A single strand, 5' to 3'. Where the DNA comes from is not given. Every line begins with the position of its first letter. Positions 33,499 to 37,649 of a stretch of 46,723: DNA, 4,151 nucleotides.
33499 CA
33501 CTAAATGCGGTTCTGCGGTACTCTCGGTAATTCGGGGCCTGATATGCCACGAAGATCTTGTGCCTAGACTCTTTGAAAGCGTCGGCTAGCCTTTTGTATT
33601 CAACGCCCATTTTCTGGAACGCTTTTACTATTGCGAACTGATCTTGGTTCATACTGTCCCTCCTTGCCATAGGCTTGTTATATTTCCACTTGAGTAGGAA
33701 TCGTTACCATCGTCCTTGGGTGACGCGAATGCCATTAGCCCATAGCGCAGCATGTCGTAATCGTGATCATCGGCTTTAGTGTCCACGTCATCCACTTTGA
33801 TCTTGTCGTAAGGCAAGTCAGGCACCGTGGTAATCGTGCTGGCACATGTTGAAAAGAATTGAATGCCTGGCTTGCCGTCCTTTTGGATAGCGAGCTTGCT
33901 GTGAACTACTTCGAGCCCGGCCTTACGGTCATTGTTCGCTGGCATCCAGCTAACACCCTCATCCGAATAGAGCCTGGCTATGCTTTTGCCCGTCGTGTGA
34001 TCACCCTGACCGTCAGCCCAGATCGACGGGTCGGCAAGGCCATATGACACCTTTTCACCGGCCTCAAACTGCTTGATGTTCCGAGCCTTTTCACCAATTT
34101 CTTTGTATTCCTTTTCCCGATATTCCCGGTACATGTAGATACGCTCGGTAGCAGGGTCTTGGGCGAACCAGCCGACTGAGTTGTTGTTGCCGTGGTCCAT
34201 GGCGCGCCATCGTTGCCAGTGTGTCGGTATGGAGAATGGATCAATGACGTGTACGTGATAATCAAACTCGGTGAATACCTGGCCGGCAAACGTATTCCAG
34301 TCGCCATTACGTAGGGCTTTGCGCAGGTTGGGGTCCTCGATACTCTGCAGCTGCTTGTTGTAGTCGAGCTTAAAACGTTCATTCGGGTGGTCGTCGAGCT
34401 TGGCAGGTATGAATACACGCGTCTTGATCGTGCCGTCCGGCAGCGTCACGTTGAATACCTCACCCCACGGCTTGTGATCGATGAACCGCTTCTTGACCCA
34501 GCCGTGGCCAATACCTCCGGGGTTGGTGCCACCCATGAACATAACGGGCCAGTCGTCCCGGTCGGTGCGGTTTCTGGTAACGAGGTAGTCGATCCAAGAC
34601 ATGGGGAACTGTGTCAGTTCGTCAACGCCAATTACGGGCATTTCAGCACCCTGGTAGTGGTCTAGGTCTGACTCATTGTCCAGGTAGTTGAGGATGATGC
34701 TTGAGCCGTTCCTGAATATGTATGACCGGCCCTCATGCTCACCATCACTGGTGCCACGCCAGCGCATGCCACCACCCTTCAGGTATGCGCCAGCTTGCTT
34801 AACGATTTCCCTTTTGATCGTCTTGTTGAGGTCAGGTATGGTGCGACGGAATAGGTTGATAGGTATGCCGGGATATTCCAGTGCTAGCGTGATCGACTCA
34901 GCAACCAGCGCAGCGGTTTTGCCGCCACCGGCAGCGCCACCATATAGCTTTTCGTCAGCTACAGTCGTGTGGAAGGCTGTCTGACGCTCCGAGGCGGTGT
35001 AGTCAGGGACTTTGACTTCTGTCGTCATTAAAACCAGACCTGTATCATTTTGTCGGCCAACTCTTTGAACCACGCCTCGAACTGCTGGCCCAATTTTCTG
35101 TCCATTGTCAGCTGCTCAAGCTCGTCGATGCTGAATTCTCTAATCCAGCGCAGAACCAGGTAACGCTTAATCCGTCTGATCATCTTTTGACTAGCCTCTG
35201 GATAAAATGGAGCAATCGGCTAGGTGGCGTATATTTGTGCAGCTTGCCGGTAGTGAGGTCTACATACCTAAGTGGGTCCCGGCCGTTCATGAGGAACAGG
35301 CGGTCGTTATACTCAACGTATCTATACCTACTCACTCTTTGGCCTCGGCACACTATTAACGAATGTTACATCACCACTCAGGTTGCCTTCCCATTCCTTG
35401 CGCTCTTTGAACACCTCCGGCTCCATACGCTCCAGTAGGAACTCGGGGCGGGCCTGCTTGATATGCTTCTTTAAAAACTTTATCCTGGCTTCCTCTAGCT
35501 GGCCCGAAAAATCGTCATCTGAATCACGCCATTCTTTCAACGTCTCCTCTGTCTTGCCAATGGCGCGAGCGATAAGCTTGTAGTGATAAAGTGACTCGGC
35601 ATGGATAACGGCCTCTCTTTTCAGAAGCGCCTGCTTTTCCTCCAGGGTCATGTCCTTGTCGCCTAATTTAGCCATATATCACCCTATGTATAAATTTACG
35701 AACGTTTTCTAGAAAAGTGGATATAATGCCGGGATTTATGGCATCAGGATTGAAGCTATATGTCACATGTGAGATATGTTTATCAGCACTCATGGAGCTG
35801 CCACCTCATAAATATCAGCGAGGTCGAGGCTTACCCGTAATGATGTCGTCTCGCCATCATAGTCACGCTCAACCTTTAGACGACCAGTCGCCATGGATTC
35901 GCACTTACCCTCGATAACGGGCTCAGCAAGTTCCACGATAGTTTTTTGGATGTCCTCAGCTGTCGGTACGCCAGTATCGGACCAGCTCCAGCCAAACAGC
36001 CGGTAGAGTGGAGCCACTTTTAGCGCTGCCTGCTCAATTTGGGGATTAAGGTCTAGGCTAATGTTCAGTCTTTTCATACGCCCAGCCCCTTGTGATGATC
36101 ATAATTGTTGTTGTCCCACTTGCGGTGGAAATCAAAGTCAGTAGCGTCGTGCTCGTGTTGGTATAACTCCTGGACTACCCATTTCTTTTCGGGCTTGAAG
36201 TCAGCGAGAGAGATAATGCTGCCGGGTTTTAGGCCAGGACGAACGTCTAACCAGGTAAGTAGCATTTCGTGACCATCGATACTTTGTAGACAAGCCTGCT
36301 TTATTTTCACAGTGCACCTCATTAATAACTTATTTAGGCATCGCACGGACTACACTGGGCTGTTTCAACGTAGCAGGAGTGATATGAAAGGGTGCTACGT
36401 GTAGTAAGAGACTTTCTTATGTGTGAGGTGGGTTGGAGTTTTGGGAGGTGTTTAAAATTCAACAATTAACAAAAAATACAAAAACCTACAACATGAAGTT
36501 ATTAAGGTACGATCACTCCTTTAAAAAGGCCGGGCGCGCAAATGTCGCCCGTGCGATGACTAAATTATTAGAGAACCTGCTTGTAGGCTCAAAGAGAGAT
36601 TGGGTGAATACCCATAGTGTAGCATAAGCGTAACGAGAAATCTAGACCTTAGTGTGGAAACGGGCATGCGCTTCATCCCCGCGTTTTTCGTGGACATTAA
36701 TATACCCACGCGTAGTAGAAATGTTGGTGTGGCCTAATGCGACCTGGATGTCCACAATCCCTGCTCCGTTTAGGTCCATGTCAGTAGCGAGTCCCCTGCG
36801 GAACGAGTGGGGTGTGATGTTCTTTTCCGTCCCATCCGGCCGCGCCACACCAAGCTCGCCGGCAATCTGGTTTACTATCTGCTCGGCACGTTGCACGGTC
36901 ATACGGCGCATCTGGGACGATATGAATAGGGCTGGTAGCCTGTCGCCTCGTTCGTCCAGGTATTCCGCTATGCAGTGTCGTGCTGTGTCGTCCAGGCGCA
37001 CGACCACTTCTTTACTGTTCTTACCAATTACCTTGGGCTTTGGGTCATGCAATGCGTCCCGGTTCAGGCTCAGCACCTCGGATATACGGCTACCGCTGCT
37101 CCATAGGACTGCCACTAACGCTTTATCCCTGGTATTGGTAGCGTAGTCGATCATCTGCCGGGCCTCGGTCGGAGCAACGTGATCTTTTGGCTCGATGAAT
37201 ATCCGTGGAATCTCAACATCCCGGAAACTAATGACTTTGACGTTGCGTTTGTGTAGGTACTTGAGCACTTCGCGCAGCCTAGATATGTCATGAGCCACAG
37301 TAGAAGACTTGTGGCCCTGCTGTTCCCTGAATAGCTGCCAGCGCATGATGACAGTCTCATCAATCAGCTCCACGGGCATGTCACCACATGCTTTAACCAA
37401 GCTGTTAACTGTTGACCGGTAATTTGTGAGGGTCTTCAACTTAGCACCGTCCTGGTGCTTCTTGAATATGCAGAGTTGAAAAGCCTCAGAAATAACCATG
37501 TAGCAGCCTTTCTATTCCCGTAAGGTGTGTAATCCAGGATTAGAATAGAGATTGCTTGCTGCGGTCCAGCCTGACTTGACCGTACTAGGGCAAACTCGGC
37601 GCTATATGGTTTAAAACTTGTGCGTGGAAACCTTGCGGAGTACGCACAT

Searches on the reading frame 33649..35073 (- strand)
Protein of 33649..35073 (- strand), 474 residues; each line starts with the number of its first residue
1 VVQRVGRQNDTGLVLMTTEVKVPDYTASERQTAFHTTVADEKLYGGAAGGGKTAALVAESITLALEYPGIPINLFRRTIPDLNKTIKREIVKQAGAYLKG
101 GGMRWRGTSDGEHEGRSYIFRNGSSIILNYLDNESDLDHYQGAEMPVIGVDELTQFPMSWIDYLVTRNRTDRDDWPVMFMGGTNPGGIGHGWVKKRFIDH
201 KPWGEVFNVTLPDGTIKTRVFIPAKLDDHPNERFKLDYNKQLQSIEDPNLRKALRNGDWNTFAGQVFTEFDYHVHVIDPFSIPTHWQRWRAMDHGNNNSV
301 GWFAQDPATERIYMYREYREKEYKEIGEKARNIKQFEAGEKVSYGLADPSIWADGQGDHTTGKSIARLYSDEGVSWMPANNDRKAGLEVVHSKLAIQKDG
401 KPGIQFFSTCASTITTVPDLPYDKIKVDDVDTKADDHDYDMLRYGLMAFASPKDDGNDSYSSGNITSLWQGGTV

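Call 8: search_protein_families(library=phrogs, proteins=[window:33649-35073:-], max_evalue=0.001)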
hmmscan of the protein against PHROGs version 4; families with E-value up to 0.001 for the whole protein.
window:33649-35073:- (474 aa): 4 families
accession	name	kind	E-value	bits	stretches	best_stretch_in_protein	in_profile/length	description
phrog_979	-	head and packaging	5.4e-31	108.9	1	25-261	152-408/642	terminase large subunit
phrog_5653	-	head and packaging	4.1e-13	50.5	1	257-452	1-183/199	terminase large subunit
phrog_9526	-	head and packaging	4.1e-10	40.5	1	29-183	13-164/280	terminase large subunit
phrog_10250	-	head and packaging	0.00015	22.5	1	247-449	6-215/228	terminase large subunit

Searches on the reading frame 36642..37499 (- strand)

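Call 59: search_protein_families(library=pfam, proteins=[window:36642-37499:-], max_evalue=0.01)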
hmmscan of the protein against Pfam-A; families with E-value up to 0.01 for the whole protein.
window:36642-37499:- (285 aa): 3 families
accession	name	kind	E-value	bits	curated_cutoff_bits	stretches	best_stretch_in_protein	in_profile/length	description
PF00589.27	Phage_integrase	-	4.1e-26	92.2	27.1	1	110-272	5-171/172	Phage integrase family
PF02899.23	Phage_int_SAM_1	-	2.4e-05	24.9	22.3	1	22-85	17-82/83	Phage integrase, N-terminal SAM-like domain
PF13102.12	Phage_int_SAM_5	-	6.2e-05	23.7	22.3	1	11-81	10-81/98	Phage integrase SAM-like domain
